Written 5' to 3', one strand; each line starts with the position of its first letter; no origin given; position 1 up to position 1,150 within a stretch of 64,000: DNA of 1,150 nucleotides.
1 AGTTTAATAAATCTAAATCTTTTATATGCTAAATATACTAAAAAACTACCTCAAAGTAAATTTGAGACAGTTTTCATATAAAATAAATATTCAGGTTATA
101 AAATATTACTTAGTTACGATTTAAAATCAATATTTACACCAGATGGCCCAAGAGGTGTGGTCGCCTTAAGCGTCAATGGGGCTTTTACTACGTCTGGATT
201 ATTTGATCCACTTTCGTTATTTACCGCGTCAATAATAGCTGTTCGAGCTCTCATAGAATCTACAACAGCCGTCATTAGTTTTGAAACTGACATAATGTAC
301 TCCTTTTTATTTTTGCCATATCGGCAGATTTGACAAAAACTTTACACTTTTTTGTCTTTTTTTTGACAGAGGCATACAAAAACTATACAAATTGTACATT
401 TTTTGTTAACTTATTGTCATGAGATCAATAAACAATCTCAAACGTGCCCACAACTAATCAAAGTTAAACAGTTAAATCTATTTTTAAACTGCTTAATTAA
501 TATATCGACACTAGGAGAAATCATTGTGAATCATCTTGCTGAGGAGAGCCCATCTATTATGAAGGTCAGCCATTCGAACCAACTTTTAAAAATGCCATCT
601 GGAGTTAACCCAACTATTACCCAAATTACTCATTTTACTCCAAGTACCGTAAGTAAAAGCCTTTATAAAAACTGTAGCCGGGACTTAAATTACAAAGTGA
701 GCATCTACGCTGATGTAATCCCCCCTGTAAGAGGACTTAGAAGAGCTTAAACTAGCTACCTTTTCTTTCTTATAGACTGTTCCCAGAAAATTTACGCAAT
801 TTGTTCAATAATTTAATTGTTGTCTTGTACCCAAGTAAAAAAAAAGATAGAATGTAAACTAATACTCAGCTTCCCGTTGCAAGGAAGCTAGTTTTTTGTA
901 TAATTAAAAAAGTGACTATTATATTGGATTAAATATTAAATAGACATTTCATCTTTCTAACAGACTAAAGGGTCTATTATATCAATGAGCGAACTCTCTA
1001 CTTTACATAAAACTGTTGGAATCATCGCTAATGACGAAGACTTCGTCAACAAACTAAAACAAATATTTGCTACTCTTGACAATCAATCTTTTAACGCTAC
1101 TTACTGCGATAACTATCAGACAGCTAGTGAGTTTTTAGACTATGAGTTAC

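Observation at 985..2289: Unusual REC / RsbW-like serine kinase / cNMP-binding fusion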

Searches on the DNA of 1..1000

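Call 57: search_rna_families(source=window, start=1, end=1000, threshold=evalue, max_evalue=0.01)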
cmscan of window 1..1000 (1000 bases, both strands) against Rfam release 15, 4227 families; matches with E-value up to 0.01: 0.
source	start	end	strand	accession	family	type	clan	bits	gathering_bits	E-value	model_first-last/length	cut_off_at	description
